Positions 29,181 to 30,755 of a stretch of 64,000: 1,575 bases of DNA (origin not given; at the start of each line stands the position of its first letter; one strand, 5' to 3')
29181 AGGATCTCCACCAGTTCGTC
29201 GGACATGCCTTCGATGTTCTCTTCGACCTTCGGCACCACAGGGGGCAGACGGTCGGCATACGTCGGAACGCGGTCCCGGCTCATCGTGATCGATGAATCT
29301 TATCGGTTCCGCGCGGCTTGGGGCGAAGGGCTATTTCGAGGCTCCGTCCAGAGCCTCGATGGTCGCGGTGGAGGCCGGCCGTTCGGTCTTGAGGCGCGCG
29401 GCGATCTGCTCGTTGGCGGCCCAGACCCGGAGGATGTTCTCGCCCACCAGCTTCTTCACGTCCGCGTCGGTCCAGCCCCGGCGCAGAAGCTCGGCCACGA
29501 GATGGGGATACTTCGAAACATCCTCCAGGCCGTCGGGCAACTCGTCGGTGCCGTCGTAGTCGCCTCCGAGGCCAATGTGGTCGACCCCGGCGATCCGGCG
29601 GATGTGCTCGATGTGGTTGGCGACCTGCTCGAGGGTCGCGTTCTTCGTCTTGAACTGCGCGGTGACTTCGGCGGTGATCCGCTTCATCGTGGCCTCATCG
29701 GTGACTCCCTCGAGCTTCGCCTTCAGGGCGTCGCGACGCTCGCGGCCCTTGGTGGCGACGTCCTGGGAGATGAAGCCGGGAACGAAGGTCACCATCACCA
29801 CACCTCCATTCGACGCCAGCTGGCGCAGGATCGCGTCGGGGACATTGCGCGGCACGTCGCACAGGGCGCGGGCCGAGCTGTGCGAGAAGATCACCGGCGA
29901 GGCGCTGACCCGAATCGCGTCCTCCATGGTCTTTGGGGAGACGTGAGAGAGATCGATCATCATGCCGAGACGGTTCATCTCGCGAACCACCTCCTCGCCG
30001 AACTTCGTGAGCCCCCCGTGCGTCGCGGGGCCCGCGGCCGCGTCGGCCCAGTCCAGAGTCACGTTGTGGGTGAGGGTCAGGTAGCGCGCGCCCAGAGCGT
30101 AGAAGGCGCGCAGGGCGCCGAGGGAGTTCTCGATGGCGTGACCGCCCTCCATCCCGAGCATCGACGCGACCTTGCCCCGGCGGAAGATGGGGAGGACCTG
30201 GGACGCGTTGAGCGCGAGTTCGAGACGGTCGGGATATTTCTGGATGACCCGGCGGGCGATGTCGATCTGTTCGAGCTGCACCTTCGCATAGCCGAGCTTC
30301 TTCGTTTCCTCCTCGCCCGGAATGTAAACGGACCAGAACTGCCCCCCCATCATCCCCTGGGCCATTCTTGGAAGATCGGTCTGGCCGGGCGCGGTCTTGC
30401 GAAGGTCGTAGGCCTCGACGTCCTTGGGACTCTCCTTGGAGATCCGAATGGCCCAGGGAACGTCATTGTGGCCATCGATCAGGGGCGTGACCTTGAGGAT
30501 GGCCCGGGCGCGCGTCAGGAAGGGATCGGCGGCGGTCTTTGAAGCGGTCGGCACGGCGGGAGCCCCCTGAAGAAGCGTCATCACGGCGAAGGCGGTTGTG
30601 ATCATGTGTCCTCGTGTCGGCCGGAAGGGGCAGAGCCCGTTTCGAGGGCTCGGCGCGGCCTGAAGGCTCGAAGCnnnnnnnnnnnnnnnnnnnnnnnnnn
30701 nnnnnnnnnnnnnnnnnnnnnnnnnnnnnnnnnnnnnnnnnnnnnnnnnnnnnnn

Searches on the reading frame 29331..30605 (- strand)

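Call 9: search_protein_families(library=pfam, proteins=[window:29331-30605:-], max_evalue=0.1)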
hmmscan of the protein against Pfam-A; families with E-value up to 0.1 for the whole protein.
window:29331-30605:- (424 aa): 1 family
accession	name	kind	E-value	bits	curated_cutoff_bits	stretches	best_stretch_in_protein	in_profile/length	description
PF01244.27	Peptidase_M19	-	6.7e-118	393.9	26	1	37-396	3-318/319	Membrane dipeptidase (Peptidase family M19)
